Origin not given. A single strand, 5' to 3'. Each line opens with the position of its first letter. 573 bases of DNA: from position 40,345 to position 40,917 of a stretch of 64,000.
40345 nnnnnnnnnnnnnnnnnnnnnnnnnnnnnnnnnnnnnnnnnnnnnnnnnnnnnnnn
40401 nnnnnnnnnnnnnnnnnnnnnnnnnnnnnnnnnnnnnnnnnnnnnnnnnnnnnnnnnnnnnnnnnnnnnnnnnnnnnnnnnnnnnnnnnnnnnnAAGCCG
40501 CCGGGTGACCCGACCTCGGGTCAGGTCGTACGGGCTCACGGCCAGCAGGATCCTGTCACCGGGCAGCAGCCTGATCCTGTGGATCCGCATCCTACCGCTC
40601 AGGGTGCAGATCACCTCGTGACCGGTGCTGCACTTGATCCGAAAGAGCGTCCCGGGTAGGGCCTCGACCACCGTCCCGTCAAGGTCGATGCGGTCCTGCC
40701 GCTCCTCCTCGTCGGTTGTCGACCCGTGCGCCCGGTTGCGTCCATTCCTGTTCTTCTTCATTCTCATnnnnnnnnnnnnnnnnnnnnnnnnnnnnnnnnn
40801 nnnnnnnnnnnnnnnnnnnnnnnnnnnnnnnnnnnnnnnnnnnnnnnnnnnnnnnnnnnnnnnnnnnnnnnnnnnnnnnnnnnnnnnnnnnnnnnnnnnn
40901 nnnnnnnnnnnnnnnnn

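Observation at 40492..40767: Phage-encoded translation initiation factor IF-1 homologue with a basic N-terminal extension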

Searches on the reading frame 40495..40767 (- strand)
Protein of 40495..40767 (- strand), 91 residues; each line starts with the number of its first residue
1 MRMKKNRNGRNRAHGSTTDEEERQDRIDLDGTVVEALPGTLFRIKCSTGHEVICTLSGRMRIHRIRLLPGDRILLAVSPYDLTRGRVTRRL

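Call 4: search_protein_families(library=pfam, proteins=[window:40495-40767:-], max_evalue=1)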
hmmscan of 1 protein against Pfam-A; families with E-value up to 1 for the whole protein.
window:40495-40767:- (91 aa): 3 families
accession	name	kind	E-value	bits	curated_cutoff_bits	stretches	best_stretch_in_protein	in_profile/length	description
PF01176.25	eIF-1a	-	1.7e-21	76.1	30.2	1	29-90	3-64/64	Translation initiation factor 1A / IF-1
PF16745.11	RsgA_N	-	0.048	13.9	27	1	31-75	2-44/54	RsgA N-terminal domain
PF16450.11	Prot_ATP_ID_OB_C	-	0.08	13.2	23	1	31-75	2-44/56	Proteasomal ATPase OB C-terminal domain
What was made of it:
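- Checked: PF01176: E=1.7e-21, 76.1 bits (gathering score 30.2), residues 29-90 covering profile positions 3-64 of 64 (call 4).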

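Call 5: search_protein_families(library=ncbifam, proteins=[window:40495-40767:-], max_evalue=1)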
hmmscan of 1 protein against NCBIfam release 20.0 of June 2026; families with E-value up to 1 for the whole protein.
window:40495-40767:- (91 aa): 5 families
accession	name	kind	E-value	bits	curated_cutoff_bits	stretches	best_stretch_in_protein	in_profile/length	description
TIGR00008.1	infA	equivalog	4.2e-23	81.1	61.15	1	23-90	1-68/69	translation initiation factor IF-1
NF003083.0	PRK04012.1-2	subfamily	0.0024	17.7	130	1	31-81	20-67/94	translation initiation factor aIF-1A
NF003082.0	PRK04012.1-1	equivalog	0.0041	16.7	108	1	21-87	15-80/110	translation initiation factor aIF-1A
TIGR00523.1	eIF-1A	equivalog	0.012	15.6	102.9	1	26-82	18-71/98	translation initiation factor eIF-1A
NF003084.0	PRK04012.1-3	subfamily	0.016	15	91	1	25-82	20-74/104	translation initiation factor IF-1A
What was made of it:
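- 40492..40761 (-): IF-1 coding sequence, 89 aa plus stop. An alternative start two codons upstream at 40767 gives 91 aa. PF01176 and TIGR00008 above cut-offs (calls 4, 5).
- On Bacterial IF-1 (infA): TIGR00008 equivalog 81.1 bits against 61.15, covering profile positions 1-68 of 69 (calls 4, 5).
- On Archaeal/eukaryotic IF-1A (aIF1A, eIF1A): NF003082, NF003083, NF003084 and TIGR00523 score 15-18 bits against cut-offs of 91-130 (call 5).
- Closest known: eIF1A / aIF1A N-terminal tail. Different: The aIF1A and eIF1A models score 15-18 bits against cut-offs of 91-130 (call 5).
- Checked: TIGR00008 infA equivalog: 81.1 bits (cut-off 61.15), profile positions 1-68 of 69 (call 5).
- The protein also scores above the trusted cut-off of the infA equivalog model, not of cold-shock or S1 families (calls 4, 5).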

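Call 6: search_protein_families(library=phrogs, proteins=[window:40495-40767:-], max_evalue=1)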
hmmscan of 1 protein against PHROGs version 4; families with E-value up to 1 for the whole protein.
window:40495-40767:- (91 aa): 1 family
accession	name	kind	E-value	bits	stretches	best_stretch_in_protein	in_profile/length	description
phrog_30201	-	unknown function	2.7e-20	73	1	23-90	3-70/88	-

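Call 8: search_dna_similar(query=window:40495-40767:-, collection=phages, mode=protein, max_rows=60, max_evalue=0.001)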
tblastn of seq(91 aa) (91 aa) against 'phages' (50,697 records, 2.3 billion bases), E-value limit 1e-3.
Records with a match: 36; places in all: 36; records where one place covers at least 80% of the query: 0.
Best place of each record, by identity: 60-80% 1; <60% 35.
By first word of the organism name: Prevotella 15; Bacteroides 6; Bacteriophage 4; Listeria 4; Acinetobacter 2; uncultured 2; Enterococcus 1; Staphylococcus 1; Sinorhizobium 1.
By host as written in the record: Prevotella sp. 15; - 8; Listeria monocytogenes 4; Enterococcus faecalis 1; Staphylococcus aureus 1; Sinohrizobium meliloti NRRL L-50 1; Bacteroides thetaiotaomicron VPI-5485 1; Bacteroides thetaiotaomicron VPI-5490 1; and 4 more.
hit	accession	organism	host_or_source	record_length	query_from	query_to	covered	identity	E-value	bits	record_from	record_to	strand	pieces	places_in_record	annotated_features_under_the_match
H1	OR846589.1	Enterococcus phage Efs 1-1-1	Enterococcus faecalis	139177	23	91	76%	50.7%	4e-21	91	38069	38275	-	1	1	record has no annotation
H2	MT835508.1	Bacteriophage sp.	human fecal samples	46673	23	90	75%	50.0%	3e-18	83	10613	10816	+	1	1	record has no annotation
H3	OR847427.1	Listeria phage LM 4-11-1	Listeria monocytogenes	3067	23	91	76%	49.3%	4e-19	85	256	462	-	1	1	record has no annotation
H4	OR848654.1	Listeria phage LM 4-14-1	Listeria monocytogenes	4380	23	91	76%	49.3%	4e-19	85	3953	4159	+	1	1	record has no annotation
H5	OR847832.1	Listeria phage LM 4-11-1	Listeria monocytogenes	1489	23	91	76%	47.8%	5e-19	85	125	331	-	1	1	record has no annotation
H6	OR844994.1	Staphylococcus phage SA 1306 Kay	Staphylococcus aureus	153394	23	90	75%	48.5%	4e-19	86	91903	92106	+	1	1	record has no annotation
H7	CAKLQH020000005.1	Acinetobacter phage MD-2021a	not known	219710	23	90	75%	48.5%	9e-18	81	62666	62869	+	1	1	infA: translation initiation factor IF-1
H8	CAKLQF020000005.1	Acinetobacter phage MD-2021a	not known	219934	23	90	75%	48.5%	9e-18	81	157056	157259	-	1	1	infA: translation initiation factor IF-1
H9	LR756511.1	uncultured phage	metagenomic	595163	23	91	76%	46.4%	9e-16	76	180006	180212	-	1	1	record has no annotation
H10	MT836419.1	Bacteriophage sp.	human fecal samples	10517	23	90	75%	47.1%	1e-17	81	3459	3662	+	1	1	record has no annotation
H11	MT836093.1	Bacteriophage sp.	human fecal samples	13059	23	90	75%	42.6%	5e-13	68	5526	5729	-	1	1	record has no annotation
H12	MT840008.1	Bacteriophage sp.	human fecal samples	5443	23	90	75%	41.2%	1e-14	72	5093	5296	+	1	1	record has no annotation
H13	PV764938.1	Sinorhizobium phage Phosso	Sinohrizobium meliloti NRRL L-50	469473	23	90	75%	39.7%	6e-11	62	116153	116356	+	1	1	translation initiation factor IF-1 | hypothetical protein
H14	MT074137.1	Bacteroides phage DAC16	Bacteroides thetaiotaomicron VPI-5485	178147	21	91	78%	38.0%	6e-11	62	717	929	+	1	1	hypothetical protein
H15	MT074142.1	Bacteroides phage DAC23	Bacteroides thetaiotaomicron VPI-5490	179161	21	91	78%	38.0%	6e-11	62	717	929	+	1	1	hypothetical protein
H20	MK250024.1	Prevotella phage Lak-B5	Prevotella sp.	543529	23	90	75%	36.8%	1e-13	70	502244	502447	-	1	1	record has no annotation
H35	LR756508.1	uncultured phage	metagenomic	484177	25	91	74%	37.3%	2e-8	55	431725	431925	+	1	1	record has no annotation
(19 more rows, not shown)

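Call 13: find_homologous_proteins(query=window:40495-40767:-, max_evalue=0.00001)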
Query seq(91 aa) (91 aa): 768 proteins with E <= 0.00001 among 771 candidates; the best 120 are listed.
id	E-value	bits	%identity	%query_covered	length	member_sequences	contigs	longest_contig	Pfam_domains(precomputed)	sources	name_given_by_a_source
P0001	6.5e-52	191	100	98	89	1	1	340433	PF01176.26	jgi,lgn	jgi:translation initiation factor IF-1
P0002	3.8e-33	131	71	98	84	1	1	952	PF01176.26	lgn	-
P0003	9.7e-31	123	64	97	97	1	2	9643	PF01176.26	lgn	-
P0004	3.3e-30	121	64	93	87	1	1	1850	PF01176.26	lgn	-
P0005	4.2e-30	121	63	97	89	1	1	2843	PF01176.26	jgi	jgi:translation initiation factor IF-1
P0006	7.5e-30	120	64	93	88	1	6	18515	PF01176.26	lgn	-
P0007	1.2e-29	120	64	96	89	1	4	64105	PF01176.26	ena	-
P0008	6.8e-29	117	61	97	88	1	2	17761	PF01176.26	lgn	-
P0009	1.2e-28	116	62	96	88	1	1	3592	PF01176.26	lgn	-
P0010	1.7e-28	116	67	87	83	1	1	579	PF01176.26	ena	-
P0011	2.9e-28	115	60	97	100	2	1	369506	PF01176.26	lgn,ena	-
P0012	1.1e-27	113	66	87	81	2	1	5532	PF01176.26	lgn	-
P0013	1.6e-27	113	61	93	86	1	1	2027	PF01176.26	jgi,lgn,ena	-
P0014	1.6e-27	113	62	99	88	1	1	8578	PF01176.26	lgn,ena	-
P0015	7.2e-27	111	62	95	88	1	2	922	PF01176.26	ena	-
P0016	9.1e-27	110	61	92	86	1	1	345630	PF01176.26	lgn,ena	-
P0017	1.2e-26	110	62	96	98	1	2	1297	PF01176.26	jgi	jgi:translation initiation factor IF-1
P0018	2.8e-26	109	55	93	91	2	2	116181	PF01176.26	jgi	-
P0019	3.9e-26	108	59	95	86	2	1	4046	PF01176.26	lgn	-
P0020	4.2e-26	108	70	77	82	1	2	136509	PF01176.26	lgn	-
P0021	4.2e-26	108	58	99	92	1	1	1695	PF01176.26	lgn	-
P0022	9.2e-26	107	58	92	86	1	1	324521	PF01176.26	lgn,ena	-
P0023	1.2e-24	104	56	99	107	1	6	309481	PF01176.26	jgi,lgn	jgi:translation initiation factor IF-1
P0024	1.8e-22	97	54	96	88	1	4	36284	PF01176.26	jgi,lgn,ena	-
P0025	5.7e-22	95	62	81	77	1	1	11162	PF01176.26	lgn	-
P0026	9.4e-22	94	65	76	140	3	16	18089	PF01176.26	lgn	-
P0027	1.1e-20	91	58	78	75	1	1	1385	PF01176.26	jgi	jgi:translation initiation factor IF-1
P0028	1.3e-20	91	61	76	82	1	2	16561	PF01176.26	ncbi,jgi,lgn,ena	-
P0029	1.9e-20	90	61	78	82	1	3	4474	PF01176.26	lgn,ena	-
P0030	1.9e-20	90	61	78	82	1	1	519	PF01176.26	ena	-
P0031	2.4e-20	90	64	67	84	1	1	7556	PF01176.26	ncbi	ncbi:MAG: translation initiation factor IF-1 [Anaerolineae bacterium]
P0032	2.4e-20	90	59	77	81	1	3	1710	PF01176.26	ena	-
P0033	3.0e-20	90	64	67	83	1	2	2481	PF01176.26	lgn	-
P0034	3.3e-20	90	57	77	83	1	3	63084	PF01176.26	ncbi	ncbi:MAG: translation initiation factor IF-1 [Anaerolineae bacterium]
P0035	3.6e-20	89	61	78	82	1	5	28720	PF01176.26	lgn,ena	-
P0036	3.7e-20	89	61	78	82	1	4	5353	PF01176.26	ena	-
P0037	3.7e-20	89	61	78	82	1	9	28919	PF01176.26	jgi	jgi:translation initiation factor IF-1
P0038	5.0e-20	89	59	76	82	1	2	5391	PF01176.26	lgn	-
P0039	5.0e-20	89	59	76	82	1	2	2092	PF01176.26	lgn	-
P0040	5.1e-20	89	59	76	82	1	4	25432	PF01176.26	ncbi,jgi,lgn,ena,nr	ncbi:MAG: translation initiation factor IF-1 [Anaerolineae bacterium]|nr:translation initiation fact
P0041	5.1e-20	89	60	75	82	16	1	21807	PF01176.26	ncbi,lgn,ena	-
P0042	5.1e-20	89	60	75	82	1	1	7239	PF01176.26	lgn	-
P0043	5.1e-20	89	59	76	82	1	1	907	PF01176.26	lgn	-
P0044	5.1e-20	89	59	76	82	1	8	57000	PF01176.26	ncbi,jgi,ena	-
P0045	5.4e-20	89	58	76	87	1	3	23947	PF01176.26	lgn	-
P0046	5.4e-20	89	58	76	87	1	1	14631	PF01176.26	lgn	-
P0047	5.4e-20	89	58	76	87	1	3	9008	PF01176.26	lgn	-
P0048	5.4e-20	89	58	76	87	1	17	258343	PF01176.26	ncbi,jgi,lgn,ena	ncbi:MAG: translation initiation factor IF-1 [Chloroflexota bacterium]|jgi:translation initiation fa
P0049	5.4e-20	89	58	76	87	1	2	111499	PF01176.26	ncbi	-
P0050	5.4e-20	89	58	76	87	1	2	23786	PF01176.26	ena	-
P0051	6.3e-20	89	63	74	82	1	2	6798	PF01176.26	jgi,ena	-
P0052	6.3e-20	89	55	78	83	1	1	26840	PF01176.26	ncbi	-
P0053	6.3e-20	89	56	78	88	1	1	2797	PF01176.26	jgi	jgi:translation initiation factor IF-1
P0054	6.8e-20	89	59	76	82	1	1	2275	PF01176.26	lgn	-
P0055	8.0e-20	88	62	67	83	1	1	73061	PF01176.26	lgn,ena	-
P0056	8.0e-20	88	62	67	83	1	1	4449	PF01176.26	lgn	-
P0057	9.3e-20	88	59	77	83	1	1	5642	PF01176.26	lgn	-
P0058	1.0e-19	88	56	77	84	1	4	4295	PF01176.26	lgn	-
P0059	1.0e-19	88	63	66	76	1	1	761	PF01176.26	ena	-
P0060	1.1e-19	88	58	78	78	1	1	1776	PF01176.26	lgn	-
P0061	1.1e-19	88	64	67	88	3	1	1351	PF01176.26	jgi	jgi:translation initiation factor IF-1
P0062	1.4e-19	88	57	76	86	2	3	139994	PF01176.26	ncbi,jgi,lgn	-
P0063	1.5e-19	87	60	74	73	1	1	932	PF01176.26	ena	-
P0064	1.6e-19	87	64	65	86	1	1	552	PF01176.26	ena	-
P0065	1.7e-19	87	58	78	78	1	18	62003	PF01176.26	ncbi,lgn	-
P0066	1.7e-19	87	58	78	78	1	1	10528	PF01176.26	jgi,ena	-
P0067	1.8e-19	87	57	81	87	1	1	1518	PF01176.26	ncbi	ncbi:MAG TPA: translation initiation factor IF-1 [Anaerolineales bacterium]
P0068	1.9e-19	87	59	77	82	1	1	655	PF01176.26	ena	-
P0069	1.9e-19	87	53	96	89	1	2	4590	PF01176.26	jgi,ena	jgi:translation initiation factor IF-1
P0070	2.1e-19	87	56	77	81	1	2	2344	PF01176.26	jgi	jgi:translation initiation factor IF-1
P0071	2.2e-19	87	56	77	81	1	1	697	PF01176.26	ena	-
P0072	2.2e-19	87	56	77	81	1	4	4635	PF01176.26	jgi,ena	jgi:translation initiation factor IF-1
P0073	2.2e-19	87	56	77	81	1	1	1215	PF01176.26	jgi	jgi:translation initiation factor IF-1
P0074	2.3e-19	87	54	77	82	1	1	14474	PF01176.26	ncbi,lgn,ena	ncbi:MAG: translation initiation factor IF-1 [Anaerolineae bacterium]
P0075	2.4e-19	87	58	76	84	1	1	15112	PF01176.26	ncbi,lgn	-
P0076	2.4e-19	87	56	77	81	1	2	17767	PF01176.26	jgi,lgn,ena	jgi:translation initiation factor IF-1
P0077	2.4e-19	87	56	77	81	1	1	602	PF01176.26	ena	-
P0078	2.4e-19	87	56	77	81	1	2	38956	PF01176.26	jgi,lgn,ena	jgi:translation initiation factor IF-1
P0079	2.4e-19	87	56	77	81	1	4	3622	PF01176.26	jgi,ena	jgi:translation initiation factor IF-1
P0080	2.4e-19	87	56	77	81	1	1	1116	PF01176.26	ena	-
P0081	2.4e-19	87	56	77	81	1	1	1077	PF01176.26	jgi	jgi:translation initiation factor IF-1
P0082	2.5e-19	87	59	76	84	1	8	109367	PF01176.26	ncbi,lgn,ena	-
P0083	2.5e-19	87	56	75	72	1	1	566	PF01176.26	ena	-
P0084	2.5e-19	87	61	76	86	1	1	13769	PF01176.26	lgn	-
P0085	2.5e-19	87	65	66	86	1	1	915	PF01176.26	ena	-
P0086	2.6e-19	87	57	76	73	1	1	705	PF01176.26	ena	-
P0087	2.8e-19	87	54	77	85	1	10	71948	PF01176.26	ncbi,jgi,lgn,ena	jgi:translation initiation factor IF-1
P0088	2.8e-19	87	57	77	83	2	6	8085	PF01176.26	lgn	-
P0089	2.8e-19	87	57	77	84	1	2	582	PF01176.26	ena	-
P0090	2.8e-19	87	63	66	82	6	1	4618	PF01176.26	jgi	jgi:translation initiation factor IF-1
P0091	2.9e-19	87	58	76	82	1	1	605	PF01176.26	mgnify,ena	mgnify:FL=1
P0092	3.2e-19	86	65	66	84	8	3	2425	PF01176.26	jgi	jgi:translation initiation factor IF-1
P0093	3.3e-19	86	56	77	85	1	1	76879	PF01176.26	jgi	-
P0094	3.3e-19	86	57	77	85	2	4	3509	PF01176.26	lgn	-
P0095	3.4e-19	86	57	77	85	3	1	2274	PF01176.26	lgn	-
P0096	3.4e-19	86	56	77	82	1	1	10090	PF01176.26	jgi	jgi:translation initiation factor IF-1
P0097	3.4e-19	86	57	76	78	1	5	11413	PF01176.26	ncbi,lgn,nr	ncbi:MAG: translation initiation factor IF-1 [Anaerolineae bacterium]|nr:translation initiation fact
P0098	3.4e-19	86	57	76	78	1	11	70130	PF01176.26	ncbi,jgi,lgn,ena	jgi:translation initiation factor IF-1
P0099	3.4e-19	86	56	77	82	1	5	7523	PF01176.26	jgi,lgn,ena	jgi:translation initiation factor IF-1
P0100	3.5e-19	86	57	79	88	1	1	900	PF01176.26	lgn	-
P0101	3.5e-19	86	54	76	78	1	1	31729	PF01176.26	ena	-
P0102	3.5e-19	86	58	76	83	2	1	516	PF01176.26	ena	-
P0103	3.6e-19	86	59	77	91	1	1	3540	PF01176.26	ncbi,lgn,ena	-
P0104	3.6e-19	86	58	81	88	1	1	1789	PF01176.26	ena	-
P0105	3.6e-19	86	58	78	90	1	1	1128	PF01176.26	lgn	-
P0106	3.6e-19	86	56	79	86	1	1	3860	PF01176.26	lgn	-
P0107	3.6e-19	86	55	76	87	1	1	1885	PF01176.26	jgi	jgi:translation initiation factor IF-1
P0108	3.6e-19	86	58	76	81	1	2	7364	PF01176.26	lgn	-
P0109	3.8e-19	86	57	77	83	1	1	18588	PF01176.26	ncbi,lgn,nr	ncbi:MAG: translation initiation factor IF-1 [Anaerolineae bacterium]|nr:translation initiation fact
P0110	3.9e-19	86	60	74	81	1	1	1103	PF01176.26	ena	-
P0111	3.9e-19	86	57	76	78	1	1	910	PF01176.26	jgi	jgi:translation initiation factor IF-1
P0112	3.9e-19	86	57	79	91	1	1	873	PF01176.26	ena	-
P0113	4.1e-19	86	56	77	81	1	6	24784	PF01176.26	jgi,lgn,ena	-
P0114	4.1e-19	86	58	76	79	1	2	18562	PF01176.26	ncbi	-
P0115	4.3e-19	86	56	77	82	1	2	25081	PF01176.26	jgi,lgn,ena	-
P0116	4.5e-19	86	55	76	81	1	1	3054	PF01176.26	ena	-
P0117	4.5e-19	86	58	76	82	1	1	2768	PF01176.26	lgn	-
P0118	4.6e-19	86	61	74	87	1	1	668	PF01176.26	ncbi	-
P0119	4.6e-19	86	60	74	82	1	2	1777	PF01176.26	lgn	-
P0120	4.6e-19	86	60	74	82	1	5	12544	PF01176.26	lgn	-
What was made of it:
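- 40492..40761 (-): Identical to JGI protein P0001, 89 aa (call 13).
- On Phage-encoded translation factors of huge phages: The identical protein lies on a 340,433-bp contig (call 13).
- Tried and rejected: *Recent capture from a Chloroflexota host.* The nearest cellular hits by E-value are Anaerolineae (call 13).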

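Call 16: find_encoding_contigs(protein=P0001, flank=10000, max_places=4)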
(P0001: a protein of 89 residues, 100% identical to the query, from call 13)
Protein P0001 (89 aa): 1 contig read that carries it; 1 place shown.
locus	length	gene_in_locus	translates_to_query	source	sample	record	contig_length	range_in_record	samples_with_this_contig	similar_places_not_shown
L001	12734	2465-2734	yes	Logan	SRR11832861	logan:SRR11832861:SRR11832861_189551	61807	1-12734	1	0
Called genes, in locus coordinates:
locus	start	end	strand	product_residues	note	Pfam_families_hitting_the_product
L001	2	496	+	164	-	?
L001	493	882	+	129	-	-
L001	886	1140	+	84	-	-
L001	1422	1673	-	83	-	-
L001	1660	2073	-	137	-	-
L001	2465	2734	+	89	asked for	PF01176:eIF-1a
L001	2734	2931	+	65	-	-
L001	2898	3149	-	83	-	-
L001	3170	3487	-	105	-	-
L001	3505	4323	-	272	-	PF00149:Metallophos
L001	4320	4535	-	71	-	-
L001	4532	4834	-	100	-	-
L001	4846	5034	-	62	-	-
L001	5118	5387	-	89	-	-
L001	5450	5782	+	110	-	-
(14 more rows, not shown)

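Call 17: find_encoding_contigs(protein=P0011, flank=10000, max_places=3)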
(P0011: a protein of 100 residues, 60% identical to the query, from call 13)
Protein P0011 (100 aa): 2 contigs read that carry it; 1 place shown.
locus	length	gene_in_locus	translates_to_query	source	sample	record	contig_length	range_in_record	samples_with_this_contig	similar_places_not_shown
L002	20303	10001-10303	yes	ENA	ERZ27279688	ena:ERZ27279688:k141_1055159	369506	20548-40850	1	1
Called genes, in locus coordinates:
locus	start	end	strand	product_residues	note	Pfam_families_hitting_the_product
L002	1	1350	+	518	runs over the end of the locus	PF00004:AAA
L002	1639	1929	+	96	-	-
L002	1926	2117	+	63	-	-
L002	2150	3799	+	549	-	PF00118:Cpn60_TCP1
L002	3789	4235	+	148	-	-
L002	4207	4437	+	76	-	-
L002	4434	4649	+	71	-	-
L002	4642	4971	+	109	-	-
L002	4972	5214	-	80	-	-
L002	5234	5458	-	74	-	-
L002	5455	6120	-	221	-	-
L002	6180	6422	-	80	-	-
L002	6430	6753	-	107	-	-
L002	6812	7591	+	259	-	-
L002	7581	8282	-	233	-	PF00535:Glycos_transf_2 (weak)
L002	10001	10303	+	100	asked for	PF01176:eIF-1a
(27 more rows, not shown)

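Call 20: find_related_loci(query=A1, collection=viral_contigs, flank=10000)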
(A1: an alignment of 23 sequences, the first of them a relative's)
Query A1 (89 aa) in viral_contigs; peptide patterns used: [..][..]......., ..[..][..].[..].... (x = any residue, [..] = any of these).
17 stretches matched a pattern; 14 encode a relative of the query (tblastn E <= 1e-3); 14 distinct loci.
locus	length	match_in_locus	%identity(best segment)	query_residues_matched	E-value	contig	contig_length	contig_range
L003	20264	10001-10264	59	1-88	5e-34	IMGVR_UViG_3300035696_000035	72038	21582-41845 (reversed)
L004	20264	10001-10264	60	1-88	3e-33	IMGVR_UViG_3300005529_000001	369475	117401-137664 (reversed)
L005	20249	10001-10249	57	5-88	5e-30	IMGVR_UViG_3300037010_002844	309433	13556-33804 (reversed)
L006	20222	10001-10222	66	18-88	6e-29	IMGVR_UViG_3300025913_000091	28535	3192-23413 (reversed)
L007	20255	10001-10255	49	4-88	9e-28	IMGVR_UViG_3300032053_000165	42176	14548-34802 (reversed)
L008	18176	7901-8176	49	1-88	1e-24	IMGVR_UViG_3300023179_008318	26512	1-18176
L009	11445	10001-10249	51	3-88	1e-23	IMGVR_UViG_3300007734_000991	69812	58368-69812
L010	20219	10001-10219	53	16-88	6e-23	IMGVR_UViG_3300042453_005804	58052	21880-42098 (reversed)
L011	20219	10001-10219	53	16-88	6e-23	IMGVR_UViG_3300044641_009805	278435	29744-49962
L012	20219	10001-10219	53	16-88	8e-23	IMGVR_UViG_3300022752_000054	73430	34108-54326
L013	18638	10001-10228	53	14-88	3e-22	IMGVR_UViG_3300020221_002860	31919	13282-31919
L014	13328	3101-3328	53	14-88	3e-22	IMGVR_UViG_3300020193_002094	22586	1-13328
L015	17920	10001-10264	47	1-86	3e-21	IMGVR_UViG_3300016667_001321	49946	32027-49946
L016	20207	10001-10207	52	20-88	4e-21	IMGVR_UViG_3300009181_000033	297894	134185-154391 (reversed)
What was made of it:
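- On Phage-encoded translation factors of huge phages: 14 related loci are IMG/VR viral contigs of up to 369 kb (call 20).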

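Call 21: search_solved_structures(query=window:40495-40761:-, show_alignments=3)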
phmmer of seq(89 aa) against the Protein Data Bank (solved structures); distinct sequences matched with E-value up to 0.001: 12.
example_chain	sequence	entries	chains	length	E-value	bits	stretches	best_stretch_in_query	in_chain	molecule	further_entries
6c00_A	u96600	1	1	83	8.7e-22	80.1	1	21-88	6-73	Translation initiation factor IF-1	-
2n8n_A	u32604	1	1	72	2.3e-21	78.7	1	21-88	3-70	Translation initiation factor IF-1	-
5lmn_W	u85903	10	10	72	5.8e-20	74.3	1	21-88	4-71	Translation initiation factor IF-1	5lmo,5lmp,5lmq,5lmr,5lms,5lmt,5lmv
1hr0_W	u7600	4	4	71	6e-20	74.2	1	21-88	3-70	TRANSLATION INITIATION FACTOR | translation Initiation Factor 1 | Translation initiation factor IF-1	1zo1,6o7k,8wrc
3i4o_A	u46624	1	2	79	1.9e-19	72.6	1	21-88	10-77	Translation initiation factor IF-1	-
4ql5_A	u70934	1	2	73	1.6e-18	69.7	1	21-88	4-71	Translation initiation factor IF-1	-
2n78_A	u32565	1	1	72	3.5e-18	68.6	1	21-88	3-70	Translation initiation factor IF-1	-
9fco_I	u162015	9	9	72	6.2e-18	67.8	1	21-87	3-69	Translation initiation factor IF-1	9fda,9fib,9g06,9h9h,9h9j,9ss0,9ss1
2n3s_A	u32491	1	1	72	6.4e-18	67.7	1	21-88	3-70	Translation initiation factor IF-1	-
1ah9_A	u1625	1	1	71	6.7e-18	67.7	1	21-88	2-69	INITIATION FACTOR 1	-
9dcn_A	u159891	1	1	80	2e-16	63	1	21-88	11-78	Translation initiation factor IF-1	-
2nch_A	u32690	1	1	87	2.5e-13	53.1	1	18-89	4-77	Translation initiation factor IF-1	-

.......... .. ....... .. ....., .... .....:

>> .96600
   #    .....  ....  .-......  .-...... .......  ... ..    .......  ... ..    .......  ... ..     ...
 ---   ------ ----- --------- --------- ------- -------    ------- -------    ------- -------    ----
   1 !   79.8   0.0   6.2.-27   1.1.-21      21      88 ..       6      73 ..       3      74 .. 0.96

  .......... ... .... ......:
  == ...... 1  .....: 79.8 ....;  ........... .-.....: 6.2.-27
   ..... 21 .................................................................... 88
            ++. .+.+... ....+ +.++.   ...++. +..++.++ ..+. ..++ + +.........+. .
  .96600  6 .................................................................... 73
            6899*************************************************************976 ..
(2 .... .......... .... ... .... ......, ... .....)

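Call 34: get_annotated_region(hit=H14, flank=3000)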
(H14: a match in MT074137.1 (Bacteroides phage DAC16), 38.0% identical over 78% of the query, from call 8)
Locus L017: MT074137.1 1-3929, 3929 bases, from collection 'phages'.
description: Bacteroides phage DAC16, complete genome.
organism: Bacteroides phage DAC16 (NCBI taxid 2710496)
taxonomy: Viruses; Duplodnaviria; Heunggongvirae; Uroviricota; Caudoviricetes
host: Bacteroides thetaiotaomicron VPI-5485; source: primary sewage effluent collected as it entered a drainage canal; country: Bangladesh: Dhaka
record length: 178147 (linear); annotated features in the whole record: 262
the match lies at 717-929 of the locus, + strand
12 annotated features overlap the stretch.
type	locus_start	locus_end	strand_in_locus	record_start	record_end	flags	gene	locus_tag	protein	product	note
CDS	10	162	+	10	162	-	-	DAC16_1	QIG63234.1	hypothetical protein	-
CDS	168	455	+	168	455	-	-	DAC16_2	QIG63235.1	hypothetical protein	-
CDS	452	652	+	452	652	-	-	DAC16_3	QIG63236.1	hypothetical protein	-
CDS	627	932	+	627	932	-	-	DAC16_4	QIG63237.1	hypothetical protein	-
CDS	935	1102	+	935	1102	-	-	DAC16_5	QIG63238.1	hypothetical protein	-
CDS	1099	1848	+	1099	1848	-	-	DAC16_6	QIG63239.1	hypothetical protein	-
CDS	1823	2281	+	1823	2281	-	-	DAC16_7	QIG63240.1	hypothetical protein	-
CDS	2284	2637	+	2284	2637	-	-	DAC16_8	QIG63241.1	hypothetical protein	-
CDS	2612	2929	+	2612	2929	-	-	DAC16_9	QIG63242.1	hypothetical protein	-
CDS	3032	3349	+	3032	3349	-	-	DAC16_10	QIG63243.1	hypothetical protein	-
CDS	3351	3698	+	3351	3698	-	-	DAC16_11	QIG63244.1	hypothetical protein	-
CDS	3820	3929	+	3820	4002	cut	-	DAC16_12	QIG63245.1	hypothetical protein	-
